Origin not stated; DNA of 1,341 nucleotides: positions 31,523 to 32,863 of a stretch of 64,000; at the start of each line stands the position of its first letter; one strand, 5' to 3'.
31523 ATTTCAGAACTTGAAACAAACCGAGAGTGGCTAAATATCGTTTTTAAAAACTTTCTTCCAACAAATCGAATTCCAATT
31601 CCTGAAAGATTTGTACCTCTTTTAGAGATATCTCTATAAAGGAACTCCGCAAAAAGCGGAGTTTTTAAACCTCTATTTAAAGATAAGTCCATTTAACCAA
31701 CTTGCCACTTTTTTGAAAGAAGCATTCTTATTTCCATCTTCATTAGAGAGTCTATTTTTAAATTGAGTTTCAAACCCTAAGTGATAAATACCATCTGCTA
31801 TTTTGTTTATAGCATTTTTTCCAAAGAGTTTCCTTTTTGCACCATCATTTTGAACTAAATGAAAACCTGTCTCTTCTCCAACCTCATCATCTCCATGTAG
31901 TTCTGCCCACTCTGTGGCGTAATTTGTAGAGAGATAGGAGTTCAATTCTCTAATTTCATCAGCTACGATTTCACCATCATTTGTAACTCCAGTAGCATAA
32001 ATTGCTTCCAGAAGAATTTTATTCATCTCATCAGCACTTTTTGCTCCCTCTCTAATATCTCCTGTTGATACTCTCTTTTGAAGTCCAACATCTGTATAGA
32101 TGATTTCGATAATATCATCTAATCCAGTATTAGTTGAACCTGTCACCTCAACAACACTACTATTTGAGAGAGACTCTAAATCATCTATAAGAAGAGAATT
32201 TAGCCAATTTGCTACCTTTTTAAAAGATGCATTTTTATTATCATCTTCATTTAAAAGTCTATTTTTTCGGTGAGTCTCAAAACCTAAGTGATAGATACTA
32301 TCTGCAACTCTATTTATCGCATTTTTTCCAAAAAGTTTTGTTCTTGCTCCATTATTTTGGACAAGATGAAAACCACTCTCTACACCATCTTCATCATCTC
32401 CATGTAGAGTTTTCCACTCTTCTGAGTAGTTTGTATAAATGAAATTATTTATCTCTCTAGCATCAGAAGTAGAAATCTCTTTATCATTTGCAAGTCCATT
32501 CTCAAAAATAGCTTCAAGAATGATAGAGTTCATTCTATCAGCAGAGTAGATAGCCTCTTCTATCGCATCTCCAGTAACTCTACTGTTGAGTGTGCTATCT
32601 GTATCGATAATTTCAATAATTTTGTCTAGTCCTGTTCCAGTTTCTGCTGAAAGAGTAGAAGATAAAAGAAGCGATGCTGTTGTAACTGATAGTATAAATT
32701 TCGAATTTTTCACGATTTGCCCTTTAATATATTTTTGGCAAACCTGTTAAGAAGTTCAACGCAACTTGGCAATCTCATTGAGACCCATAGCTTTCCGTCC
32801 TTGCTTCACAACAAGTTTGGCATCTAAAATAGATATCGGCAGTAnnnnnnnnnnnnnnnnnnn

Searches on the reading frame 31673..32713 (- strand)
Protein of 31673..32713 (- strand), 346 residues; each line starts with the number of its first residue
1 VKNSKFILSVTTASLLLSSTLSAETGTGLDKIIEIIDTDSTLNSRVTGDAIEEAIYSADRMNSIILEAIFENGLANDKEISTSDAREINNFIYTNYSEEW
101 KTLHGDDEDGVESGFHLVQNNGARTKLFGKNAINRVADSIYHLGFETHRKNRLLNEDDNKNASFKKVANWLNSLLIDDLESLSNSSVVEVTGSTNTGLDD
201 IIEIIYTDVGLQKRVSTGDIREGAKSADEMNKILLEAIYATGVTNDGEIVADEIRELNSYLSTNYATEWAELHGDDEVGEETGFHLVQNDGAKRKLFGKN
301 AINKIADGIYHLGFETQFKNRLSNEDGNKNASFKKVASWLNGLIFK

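Call 4: search_protein_families(library=pfam, proteins=[window:31673-32713:-], max_evalue=0.01)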
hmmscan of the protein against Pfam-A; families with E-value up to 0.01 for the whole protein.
window:31673-32713:- (346 aa): 0 families

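Call 5: search_protein_families(library=ncbifam, proteins=[window:31673-32713:-], max_evalue=0.01)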
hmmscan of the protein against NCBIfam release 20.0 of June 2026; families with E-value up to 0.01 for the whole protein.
window:31673-32713:- (346 aa): 0 families

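Call 10: find_homologous_proteins(query=window:31673-32713:-)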
Query window:31673-32713:- (346 aa): 472 proteins with E <= 0.001 among 8000 candidates; the best 120 are listed.
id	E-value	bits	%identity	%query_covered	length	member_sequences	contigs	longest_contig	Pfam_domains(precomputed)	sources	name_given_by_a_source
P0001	3.8e-218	741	100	100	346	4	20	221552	-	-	-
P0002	2.7e-200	683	64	94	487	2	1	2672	-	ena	-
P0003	1.0e-191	654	52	93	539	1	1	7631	-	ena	-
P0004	2.4e-191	653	51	99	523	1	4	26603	-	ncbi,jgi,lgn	-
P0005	6.8e-190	648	51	99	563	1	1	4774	-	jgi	jgi:predicted transcriptional regulator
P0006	6.1e-188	642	53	92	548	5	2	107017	-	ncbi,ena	-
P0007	7.7e-188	642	55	93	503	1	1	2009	-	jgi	jgi:hypothetical protein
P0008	9.0e-187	638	54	93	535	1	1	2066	-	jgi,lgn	jgi:hypothetical protein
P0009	2.8e-183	627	53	92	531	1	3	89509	-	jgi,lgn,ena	-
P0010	1.2e-182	624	53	92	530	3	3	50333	-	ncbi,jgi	jgi:hypothetical protein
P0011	1.2e-180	618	54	93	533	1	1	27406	-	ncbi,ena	-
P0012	1.3e-179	615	52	93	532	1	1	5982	-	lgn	-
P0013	8.5e-178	609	49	97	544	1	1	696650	-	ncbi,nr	ncbi:MAG: hypothetical protein IPH35_00455 [Rhodoferax sp.]|nr:hypothetical protein [Rhodoferax sp.]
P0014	1.2e-177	608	50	93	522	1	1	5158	PF20195.6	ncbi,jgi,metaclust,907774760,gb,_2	metaclust:\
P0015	2.4e-177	607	58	93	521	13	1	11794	-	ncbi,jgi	-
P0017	3.2e-177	607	51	93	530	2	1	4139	PF20195.6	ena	-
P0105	4.6e-132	458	53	93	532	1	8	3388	PF09695.17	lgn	-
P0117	1.1e-128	447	67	92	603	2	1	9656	PF12138.15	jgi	-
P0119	1.4e-128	447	50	91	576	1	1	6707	PF00353.26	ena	-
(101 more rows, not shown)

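Call 11: find_related_loci(query=window:31673-32713:-, collection=genome_contigs, flank=3000)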
Query window:31673-32713:- (346 aa) in genome_contigs; peptide patterns used: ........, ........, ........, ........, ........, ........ (x = any residue, [..] = any of these).
241 stretches matched a pattern, but none encodes a relative of the query by tblastn (E <= 1e-3).

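Call 17: find_related_loci(query=A1, collection=genome_contigs, flank=2500)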
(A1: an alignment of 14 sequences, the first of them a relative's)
Query A1 (346 aa) in genome_contigs; peptide patterns used: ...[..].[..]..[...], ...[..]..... (x = any residue, [..] = any of these).
299 stretches matched a pattern; 274 encode a relative of the query (tblastn E <= 1e-3); the best 80 are kept; 78 distinct loci.
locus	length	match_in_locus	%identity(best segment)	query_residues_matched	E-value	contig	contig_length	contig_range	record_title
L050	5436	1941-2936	69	23-345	1e-146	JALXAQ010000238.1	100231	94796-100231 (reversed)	MAG: Thiotrichaceae bacterium isolate T2_metabat2_scaf2bin.004 T2_NODE_75_length_100231_cov_3.487153, whole genome shotg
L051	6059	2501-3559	65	4-344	7e-144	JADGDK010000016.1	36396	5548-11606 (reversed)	MAG: Campylobacterales bacterium isolate BB8 NODE_16_length_36396_cov_7.005259, whole genome shotgun sequence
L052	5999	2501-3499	65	21-344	8e-139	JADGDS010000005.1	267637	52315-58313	MAG: Candidatus Marithrix sp. isolate BB16 NODE_33_length_267637_cov_186.270653, whole genome shotgun sequence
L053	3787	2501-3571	62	1-344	4e-142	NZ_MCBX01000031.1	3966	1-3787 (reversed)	Candidatus Marithrix sp. Canyon 246 clone 3 NODE_46_length_3964_cov_97.6768_ID_137, whole genome shotgun sequence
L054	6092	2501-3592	61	5-344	9e-137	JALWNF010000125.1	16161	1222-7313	MAG: Campylobacteraceae bacterium isolate M17_metabat2_scaf2bin.234 M17_NODE_3183_length_16161_cov_8.285019, whole genom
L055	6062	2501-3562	61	5-344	8e-137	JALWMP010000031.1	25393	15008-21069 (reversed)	MAG: Campylobacteraceae bacterium isolate M17_metabat2_scaf2bin.170 M17_NODE_1344_length_25393_cov_9.123882, whole genom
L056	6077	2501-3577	60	1-344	3e-134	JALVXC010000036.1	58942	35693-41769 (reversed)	MAG: Campylobacteraceae bacterium isolate M10_metabat2_scaf2bin.064 M10_NODE_159_length_58942_cov_43.303834, whole genom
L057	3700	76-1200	60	1-344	2e-135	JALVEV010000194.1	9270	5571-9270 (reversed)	MAG: Campylobacteraceae bacterium isolate 134-614_metabat2_scaf2bin.132_VB 134-614_scaffold_4747_c1, whole genome shotgu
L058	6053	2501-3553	61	5-346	2e-132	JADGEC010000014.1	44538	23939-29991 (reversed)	MAG: Sulfurimonadaceae bacterium isolate BB26 NODE_728_length_44538_cov_4.110804, whole genome shotgun sequence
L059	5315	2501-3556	60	5-344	8e-130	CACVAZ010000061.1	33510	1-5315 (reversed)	MAG: uncultured Sulfurovum sp. isolate HLG_WM_MAG_02 genome assembly, contig: NODE_223_length_33510_cov_52.585058, whole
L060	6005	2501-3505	61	18-344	2e-129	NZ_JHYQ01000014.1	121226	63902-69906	Thiothrix lacustris DSM 21227 Q394DRAFT_scaffold00011.11_C, whole genome shotgun sequence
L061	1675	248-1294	59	12-344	3e-139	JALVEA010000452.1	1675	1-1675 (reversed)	MAG: Thiotrichaceae bacterium isolate 134-614_metabat2_scaf2bin.076 134-614_scaffold_81550_c1, whole genome shotgun sequ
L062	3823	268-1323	57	12-344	3e-127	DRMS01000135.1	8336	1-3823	MAG TPA_asm: Leucothrix mucor isolate HyVt-493 HyVt-493_k145_1391869, whole genome shotgun sequence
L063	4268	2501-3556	59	5-344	8e-127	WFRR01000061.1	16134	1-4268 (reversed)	MAG: Thiotrichaceae bacterium isolate S015_18 k151_142386, whole genome shotgun sequence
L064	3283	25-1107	56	1-344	4e-123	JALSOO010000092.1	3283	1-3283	MAG: Campylobacteraceae bacterium isolate 356-284_metabat1_scaf2bin.122 356-284_scaffold_26076_c1, whole genome shotgun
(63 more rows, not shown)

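Call 29: find_encoding_contigs(protein=window:31673-32713:-, flank=1500, max_places=10)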
Protein window:31673-32713:- (346 aa): 13 contigs read that carry it; 6 places shown.
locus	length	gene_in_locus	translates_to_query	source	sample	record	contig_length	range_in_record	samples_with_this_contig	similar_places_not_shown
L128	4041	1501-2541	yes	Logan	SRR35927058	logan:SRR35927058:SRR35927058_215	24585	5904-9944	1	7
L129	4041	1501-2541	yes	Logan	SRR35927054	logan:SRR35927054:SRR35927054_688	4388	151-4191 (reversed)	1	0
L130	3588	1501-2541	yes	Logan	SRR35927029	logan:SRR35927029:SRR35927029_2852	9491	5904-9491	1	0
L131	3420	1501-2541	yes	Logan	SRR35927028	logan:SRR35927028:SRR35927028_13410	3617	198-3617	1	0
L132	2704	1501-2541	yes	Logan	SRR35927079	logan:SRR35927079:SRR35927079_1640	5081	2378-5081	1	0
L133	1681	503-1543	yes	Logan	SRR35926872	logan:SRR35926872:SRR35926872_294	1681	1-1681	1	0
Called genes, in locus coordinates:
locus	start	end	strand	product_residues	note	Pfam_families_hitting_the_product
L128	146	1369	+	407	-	PF13439:Glyco_transf_4, PF00534:Glycos_transf_1, PF13692:Glyco_trans_1_4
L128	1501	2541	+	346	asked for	-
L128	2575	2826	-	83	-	-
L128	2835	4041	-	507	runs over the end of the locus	PF02142:MGS, PF01808:AICARFT_IMPCHas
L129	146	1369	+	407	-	PF13439:Glyco_transf_4, PF00534:Glycos_transf_1, PF13692:Glyco_trans_1_4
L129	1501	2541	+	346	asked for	-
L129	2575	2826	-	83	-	-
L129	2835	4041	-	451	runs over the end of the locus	?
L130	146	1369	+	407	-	PF13439:Glyco_transf_4, PF00534:Glycos_transf_1, PF13692:Glyco_trans_1_4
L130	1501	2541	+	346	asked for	-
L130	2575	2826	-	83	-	-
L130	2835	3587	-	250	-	?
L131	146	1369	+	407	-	PF13439:Glyco_transf_4, PF00534:Glycos_transf_1, PF13692:Glyco_trans_1_4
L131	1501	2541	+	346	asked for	-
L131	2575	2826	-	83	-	-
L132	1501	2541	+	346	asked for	-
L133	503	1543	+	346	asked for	-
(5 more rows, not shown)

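Call 40: search_solved_structures(query=A1, max_evalue=1)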
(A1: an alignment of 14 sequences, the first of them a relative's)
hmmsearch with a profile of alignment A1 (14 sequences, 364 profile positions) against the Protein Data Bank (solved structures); distinct sequences matched with E-value up to 1: 1.
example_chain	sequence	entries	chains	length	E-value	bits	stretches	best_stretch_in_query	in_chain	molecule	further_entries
9v1i_lW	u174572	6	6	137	0.14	14.3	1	249-301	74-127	Large ribosomal subunit protein eL22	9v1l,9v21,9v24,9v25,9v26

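Call 49: list_cluster_members(proteins=[P0001])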
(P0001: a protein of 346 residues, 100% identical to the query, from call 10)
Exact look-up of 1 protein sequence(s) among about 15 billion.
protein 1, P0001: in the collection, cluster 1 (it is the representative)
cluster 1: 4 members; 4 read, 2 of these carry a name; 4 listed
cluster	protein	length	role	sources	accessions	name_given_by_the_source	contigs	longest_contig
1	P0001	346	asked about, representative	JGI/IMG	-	-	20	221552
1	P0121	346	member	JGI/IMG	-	hypothetical protein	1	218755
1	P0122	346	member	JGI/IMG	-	hypothetical protein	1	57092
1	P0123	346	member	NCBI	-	-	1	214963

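Call 53: predict_structure(alignment_id=A3)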
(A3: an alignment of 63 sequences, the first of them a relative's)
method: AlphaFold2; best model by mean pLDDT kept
length: 346 residues; sequences in the alignment: 63
mean_pLDDT: 92.1   pTM: 0.84
mean pLDDT of the five models: 92.1, 91.7, 91.4, 91.1, 91.0
residues with pLDDT >= 90: 289; 70-90: 34; 50-70: 4; < 50: 19
segments of 3 or more residues with pLDDT < 50: 1-19
pLDDT, mean of each block of 10 residues (from residue 1): 39 45 82 97 97 97 98 94 94 97 92 96 97 98 92 91 97 98 94 97 96 89 97 98 95 98 98 89 94 97 98 98 96 98 92
secondary structure, 60 per line:
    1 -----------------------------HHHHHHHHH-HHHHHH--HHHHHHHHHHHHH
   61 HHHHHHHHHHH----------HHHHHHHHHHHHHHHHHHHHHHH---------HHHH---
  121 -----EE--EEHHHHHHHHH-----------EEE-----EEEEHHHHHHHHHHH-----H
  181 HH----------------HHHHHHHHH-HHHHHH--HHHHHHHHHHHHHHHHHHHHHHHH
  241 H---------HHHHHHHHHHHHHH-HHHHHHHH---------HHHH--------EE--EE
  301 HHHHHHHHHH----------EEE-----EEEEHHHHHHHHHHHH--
elements in order: H30-38 H40-45 H48-71 H82-104 H114-117 H132-140 E152-154 E160-163 H164-174 H199-207 H209-214 H217-241 H251-264 H266-273 H283-286 H301-310 E321-323 E329-332 H333-344

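Call 57: fold_search(model_id=the predicted structure, library=pdb)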
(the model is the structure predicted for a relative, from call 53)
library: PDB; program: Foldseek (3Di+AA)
matches with E <= 10: 16; with E <= 0.001: 0
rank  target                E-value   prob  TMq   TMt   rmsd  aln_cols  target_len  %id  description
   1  6fpg_B                4.3e+00  0.01  0.11  0.13  25.8       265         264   10  Structure of the Ustilago maydis chorismate mutase 1 in complex with a Zea mays kiwellin (released 2019-01-16)
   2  3bhs                  5.1e+00  0.01  0.11  0.10  21.3       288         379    8  Nitrosomonas europaea Rh50 and mechanism of conduction by Rhesus protein family of channels (released 2007-12-04)
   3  7dmq_A                6.0e+00  0.01  0.13  0.05  22.5       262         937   13  Cryo-EM structure of LshCas13a-crRNA-anti-tag RNA complex (released 2021-02-10)
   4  9m1w_A                6.0e+00  0.01  0.13  0.11  22.0       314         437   11  Crystal structure of N-prenyltransferase DsKabA (released 2026-03-04)
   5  3lvs_A                6.7e+00  0.01  0.12  0.14  19.8       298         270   12  Crystal structure of farnesyl diphosphate synthase from rhodobacter capsulatus sb1003 (released 2010-03-09)
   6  7lwz_B                6.7e+00  0.01  0.13  0.12  22.0       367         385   11  Apo Structure of Vibrio cholerae dGTPase protein VC1979 (released 2021-03-10)
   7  6ygb_B                7.1e+00  0.01  0.17  0.10  15.7       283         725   12  Crystal structure of the NatC complex bound to CoA (released 2020-10-28)
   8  6yga_B                7.5e+00  0.01  0.17  0.10  16.3       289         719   11  Crystal structure of the apo NatC complex (released 2020-10-28)
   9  9dct_B                8.0e+00  0.04  0.08  0.11   7.1        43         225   21  Structure of the TelB-associated type VII secretion system chaperone SIR_0178 (released 2025-11-05)
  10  9go6_N                8.0e+00  0.02  0.13  0.13  12.3       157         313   11  Salmonella hook-filament junction complex (released 2025-04-09)
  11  6fpg_F                8.0e+00  0.01  0.09  0.11  25.6       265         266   10  Structure of the Ustilago maydis chorismate mutase 1 in complex with a Zea mays kiwellin (released 2019-01-16)
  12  6u63_B                8.4e+00  0.02  0.12  0.22  13.1       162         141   12  Mcl-1 bound to compound 17 (released 2020-03-04)
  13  3wa9_G                9.4e+00  0.05  0.14  0.36   6.4        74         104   15  The nucleosome containing human H2A.Z.1 (released 2013-12-18)
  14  9d69                  9.4e+00  0.00  0.10  0.08  25.9       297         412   10  Human excitatory amino acid transporter 3 (EAAT3) with bound L-Cysteine in an intermediate outward facing state (slight  (released 2025-01-22)
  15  8e2w                  9.9e+00  0.03  0.17  0.11  11.9       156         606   12  Structure of CRISPR-Associated DinG (released 2023-06-21)
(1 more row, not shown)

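Call 64: search_protein_families(library=pfam, proteins=[P0014, P0017, P0105, P0117, P0119, P0005], max_evalue=0.01)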
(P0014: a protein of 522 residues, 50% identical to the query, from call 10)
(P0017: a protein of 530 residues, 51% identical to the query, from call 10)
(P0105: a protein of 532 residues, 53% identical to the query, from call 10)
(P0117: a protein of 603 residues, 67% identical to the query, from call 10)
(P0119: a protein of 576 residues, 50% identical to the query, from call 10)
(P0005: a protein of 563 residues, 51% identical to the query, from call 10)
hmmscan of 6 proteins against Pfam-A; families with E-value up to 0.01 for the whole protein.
P0014 (522 aa): 2 families
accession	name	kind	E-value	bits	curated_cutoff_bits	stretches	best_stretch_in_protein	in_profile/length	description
PF18143.6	HAD_SAK_2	-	0.0025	18.6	27.5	0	66-104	91-131/139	HAD domain in Swiss Army Knife RNA repair proteins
PF20815.3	GIY_YIG_2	-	0.0027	18.1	22.4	0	406-437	93-124/153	GIY-YIG catalytic domain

P0017 (530 aa): 0 families

P0105 (532 aa): 2 families
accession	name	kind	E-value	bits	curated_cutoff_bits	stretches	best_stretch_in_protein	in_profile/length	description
PF09695.16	YtfJ_HI0045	-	1.6e-05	25.1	24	0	385-437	30-79/160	Bacterial protein of unknown function (YtfJ_HI0045)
PF23818.1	Phage_tail_terminator_7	-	0.00077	19.5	27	0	357-400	107-147/161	Bacteriophage Tail Tube Terminator Protein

P0117 (603 aa): 2 families
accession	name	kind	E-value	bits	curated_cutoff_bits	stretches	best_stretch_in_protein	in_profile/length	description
PF12138.14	Spherulin4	-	9.9e-49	166.4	30.2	1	369-601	1-239/239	Spherulation-specific family 4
PF01010.25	Proton_antipo_C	-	0.0014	18.7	26.8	0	151-192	2-43/243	NADH-dehyrogenase subunit F, TMs, (complex I) C-terminus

P0119 (576 aa): 1 family
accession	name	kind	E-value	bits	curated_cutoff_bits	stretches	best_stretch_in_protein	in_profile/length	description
PF00353.25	HemolysinCabind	-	4.9e-24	84.4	23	4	521-555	2-36/36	RTX calcium-binding nonapeptide repeat (4 copies)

P0005 (563 aa): 3 families
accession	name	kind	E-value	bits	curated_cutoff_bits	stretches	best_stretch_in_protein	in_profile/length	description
PF24703.2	DUF7666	-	0.0019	19.1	27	0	125-158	23-56/95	Domain of unknown function (DUF7666)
PF09695.16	YtfJ_HI0045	-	0.0022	18.1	24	0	63-104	34-73/160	Bacterial protein of unknown function (YtfJ_HI0045)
PF18334.7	XRN1_D2_D3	-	0.0063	16.3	21.8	0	171-216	156-201/228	Exoribonuclease Xrn1 D2/D3 domain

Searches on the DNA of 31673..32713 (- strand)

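Call 22: search_rna_families(sources=[L050, L051, L052, L053, L054, L055, L056, L057, L058, L059, L060, L061, L062, L063, L064, L065, L066, L067, L068, L069], threshold=gathering)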
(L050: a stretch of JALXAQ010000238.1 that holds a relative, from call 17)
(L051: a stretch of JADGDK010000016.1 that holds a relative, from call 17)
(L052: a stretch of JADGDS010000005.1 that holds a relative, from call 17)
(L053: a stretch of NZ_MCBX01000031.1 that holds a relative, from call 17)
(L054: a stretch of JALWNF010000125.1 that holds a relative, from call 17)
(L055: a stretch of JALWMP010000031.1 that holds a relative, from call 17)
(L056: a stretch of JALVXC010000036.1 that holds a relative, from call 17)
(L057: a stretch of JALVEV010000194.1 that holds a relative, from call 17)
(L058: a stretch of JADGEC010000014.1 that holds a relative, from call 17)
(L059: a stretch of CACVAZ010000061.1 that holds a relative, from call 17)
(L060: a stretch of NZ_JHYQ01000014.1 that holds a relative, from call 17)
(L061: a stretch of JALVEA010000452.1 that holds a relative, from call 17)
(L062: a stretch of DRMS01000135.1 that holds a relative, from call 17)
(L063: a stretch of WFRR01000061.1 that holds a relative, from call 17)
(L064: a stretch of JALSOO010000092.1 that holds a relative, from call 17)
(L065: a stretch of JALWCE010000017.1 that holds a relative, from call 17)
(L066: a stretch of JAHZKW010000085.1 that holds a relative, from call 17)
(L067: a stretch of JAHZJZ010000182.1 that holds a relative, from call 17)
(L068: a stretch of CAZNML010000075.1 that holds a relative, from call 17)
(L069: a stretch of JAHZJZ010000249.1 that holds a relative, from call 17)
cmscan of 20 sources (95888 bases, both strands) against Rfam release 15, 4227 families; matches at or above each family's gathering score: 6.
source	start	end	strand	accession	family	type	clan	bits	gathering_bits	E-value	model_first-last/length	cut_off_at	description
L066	14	92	+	RF03167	c-di-GMP-I-GGC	Cis-reg; riboswitch;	CL00126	68.3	59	7.5e-14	1-80/80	no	c-di-GMP-I-GGC riboswitch aptamer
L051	2157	2235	+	RF03167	c-di-GMP-I-GGC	Cis-reg; riboswitch;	CL00126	62.7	59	3e-12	1-80/80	no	c-di-GMP-I-GGC riboswitch aptamer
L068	2150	2228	+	RF01051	c-di-GMP-I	Cis-reg; riboswitch;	CL00126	61.6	35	1.9e-09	1-87/87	no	c-di-GMP-I riboswitch aptamer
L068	2301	2393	+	RF01051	c-di-GMP-I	Cis-reg; riboswitch;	CL00126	61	35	2.7e-09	1-87/87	no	c-di-GMP-I riboswitch aptamer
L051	2333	2410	+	RF01051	c-di-GMP-I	Cis-reg; riboswitch;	CL00126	58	35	1.4e-08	1-87/87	no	c-di-GMP-I riboswitch aptamer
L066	210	288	+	RF01051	c-di-GMP-I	Cis-reg; riboswitch;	CL00126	57.5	35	1.9e-08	1-87/87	no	c-di-GMP-I riboswitch aptamer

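Call 23: search_rna_families(sources=[L070, L071, L072, L073, L074, L075, L076, L077, L078, L079, L080, L081, L082, L083, L084, L085, L086, L087, L088, L089], threshold=gathering)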
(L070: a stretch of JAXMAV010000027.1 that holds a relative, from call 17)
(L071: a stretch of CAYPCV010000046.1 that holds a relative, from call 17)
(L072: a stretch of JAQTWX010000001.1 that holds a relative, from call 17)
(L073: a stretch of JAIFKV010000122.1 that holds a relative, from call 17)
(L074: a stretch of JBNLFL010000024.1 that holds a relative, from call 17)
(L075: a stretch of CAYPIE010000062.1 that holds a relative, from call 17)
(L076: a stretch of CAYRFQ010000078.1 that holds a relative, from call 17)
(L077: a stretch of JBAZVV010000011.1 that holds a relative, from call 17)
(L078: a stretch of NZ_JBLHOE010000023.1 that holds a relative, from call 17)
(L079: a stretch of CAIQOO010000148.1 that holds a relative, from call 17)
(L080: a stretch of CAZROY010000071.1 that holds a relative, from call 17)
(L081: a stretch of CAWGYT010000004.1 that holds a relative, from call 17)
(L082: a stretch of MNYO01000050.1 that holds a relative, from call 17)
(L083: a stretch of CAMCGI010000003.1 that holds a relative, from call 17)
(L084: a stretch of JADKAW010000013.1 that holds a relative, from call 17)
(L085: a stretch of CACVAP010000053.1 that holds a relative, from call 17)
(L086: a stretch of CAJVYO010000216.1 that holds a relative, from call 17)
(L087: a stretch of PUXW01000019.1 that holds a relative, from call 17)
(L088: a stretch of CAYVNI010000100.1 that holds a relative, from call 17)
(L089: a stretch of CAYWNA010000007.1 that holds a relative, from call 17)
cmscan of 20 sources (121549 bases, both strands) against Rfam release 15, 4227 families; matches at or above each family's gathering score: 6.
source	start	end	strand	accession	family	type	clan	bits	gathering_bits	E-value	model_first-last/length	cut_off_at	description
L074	2338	2415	+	RF03167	c-di-GMP-I-GGC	Cis-reg; riboswitch;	CL00126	63.8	59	1.8e-12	1-80/80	no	c-di-GMP-I-GGC riboswitch aptamer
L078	1583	1662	+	RF01051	c-di-GMP-I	Cis-reg; riboswitch;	CL00126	62.8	35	1.2e-09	1-87/87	no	c-di-GMP-I riboswitch aptamer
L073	2170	2249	+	RF01051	c-di-GMP-I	Cis-reg; riboswitch;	CL00126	60.2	35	5.4e-09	1-87/87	no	c-di-GMP-I riboswitch aptamer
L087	5530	5627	+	RF00169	Bacteria_small_SRP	Gene;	CL00003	58.6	40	5e-10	1-97/97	no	Bacterial small signal recognition particle RNA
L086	1522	1601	+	RF01051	c-di-GMP-I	Cis-reg; riboswitch;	CL00126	54.9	35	1.1e-07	1-87/87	no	c-di-GMP-I riboswitch aptamer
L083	1821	1901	+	RF01051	c-di-GMP-I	Cis-reg; riboswitch;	CL00126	47.7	35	6.1e-06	1-87/87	no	c-di-GMP-I riboswitch aptamer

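Call 24: search_rna_families(sources=[L090, L091, L092, L093, L094, L095, L096, L097, L098, L099, L100, L101, L102, L103, L104, L105, L106, L107, L108, L109], threshold=gathering)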
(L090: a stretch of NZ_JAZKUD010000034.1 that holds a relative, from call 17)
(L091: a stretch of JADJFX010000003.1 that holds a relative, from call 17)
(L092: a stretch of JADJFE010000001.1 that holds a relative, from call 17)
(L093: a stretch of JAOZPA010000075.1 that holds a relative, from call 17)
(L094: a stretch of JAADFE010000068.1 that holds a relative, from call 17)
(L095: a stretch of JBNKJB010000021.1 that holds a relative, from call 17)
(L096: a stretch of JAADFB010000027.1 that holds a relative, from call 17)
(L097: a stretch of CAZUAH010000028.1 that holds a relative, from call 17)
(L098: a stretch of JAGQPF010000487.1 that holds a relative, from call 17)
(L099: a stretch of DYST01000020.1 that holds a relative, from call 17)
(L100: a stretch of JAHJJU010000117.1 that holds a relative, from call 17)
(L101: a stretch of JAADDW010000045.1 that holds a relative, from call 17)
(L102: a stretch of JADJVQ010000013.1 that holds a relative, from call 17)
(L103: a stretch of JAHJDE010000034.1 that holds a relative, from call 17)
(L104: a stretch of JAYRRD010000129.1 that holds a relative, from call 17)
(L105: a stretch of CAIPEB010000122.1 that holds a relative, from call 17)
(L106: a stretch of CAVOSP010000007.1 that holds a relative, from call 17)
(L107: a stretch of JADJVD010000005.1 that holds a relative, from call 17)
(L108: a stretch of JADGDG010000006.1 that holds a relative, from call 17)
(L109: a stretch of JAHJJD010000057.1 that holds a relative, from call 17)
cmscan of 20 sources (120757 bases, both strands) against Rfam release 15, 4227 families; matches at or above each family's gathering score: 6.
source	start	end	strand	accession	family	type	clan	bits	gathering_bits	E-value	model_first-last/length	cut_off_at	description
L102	47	119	-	RF00005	tRNA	Gene; tRNA;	CL00001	67.6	29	2.7e-12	1-71/71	no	tRNA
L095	2256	2335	+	RF01051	c-di-GMP-I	Cis-reg; riboswitch;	CL00126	59.6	35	7.4e-09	1-87/87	no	c-di-GMP-I riboswitch aptamer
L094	1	85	+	RF00005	tRNA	Gene; tRNA;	CL00001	53.5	29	2e-08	1-71/71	no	tRNA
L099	2281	2361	+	RF01051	c-di-GMP-I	Cis-reg; riboswitch;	CL00126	48.9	35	3e-06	1-87/87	no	c-di-GMP-I riboswitch aptamer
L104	2313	2393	+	RF01051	c-di-GMP-I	Cis-reg; riboswitch;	CL00126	46.9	35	9.3e-06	1-87/87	no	c-di-GMP-I riboswitch aptamer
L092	2288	2368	+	RF01051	c-di-GMP-I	Cis-reg; riboswitch;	CL00126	45.7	35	1.8e-05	1-87/87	no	c-di-GMP-I riboswitch aptamer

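Call 25: search_rna_families(sources=[L110, L111, L112, L113, L114, L115, L116, L117, L118, L119, L120, L121, L122, L123, L124, L125, L126, L127], threshold=gathering)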
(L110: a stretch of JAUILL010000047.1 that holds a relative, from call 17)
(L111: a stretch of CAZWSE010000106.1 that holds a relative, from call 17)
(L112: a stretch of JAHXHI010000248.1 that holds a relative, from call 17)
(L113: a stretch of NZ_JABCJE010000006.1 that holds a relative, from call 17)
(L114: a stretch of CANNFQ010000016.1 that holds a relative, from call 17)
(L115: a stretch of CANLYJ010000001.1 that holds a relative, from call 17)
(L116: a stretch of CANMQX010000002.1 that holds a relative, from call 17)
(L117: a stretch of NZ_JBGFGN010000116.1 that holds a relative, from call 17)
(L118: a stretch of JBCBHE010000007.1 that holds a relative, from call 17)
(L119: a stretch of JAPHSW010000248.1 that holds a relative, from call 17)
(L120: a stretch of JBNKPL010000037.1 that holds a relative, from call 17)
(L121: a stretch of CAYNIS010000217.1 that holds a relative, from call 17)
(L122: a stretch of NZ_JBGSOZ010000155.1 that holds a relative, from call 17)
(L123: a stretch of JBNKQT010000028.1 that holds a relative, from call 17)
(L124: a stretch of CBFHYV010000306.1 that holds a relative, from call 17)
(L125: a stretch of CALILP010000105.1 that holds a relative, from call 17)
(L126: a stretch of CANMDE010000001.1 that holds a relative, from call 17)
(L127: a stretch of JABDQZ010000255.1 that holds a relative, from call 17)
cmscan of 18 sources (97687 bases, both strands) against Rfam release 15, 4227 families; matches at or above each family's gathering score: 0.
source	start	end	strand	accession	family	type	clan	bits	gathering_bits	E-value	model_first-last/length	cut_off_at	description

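Call 68: search_rna_families(sources=[L050, L052, L053, L054, L055, L056, L058, L059, L060, L063], threshold=evalue, max_evalue=1)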
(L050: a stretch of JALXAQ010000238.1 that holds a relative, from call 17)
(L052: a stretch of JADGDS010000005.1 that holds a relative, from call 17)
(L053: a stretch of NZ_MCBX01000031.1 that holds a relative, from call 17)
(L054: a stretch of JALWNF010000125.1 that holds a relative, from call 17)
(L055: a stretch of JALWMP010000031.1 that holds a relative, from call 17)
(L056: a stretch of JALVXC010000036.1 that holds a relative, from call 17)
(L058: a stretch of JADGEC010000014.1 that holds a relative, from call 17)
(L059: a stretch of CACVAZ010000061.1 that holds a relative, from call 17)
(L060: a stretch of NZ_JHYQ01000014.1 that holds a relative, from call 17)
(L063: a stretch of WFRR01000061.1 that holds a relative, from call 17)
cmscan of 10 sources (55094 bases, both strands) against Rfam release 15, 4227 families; matches with E-value up to 1: 1.
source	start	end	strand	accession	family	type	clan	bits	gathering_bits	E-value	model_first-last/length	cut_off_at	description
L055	377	451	+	RF01475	rli45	Gene; antisense;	-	28.9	60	0.47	1-78/78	no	Listeria snRNA rli45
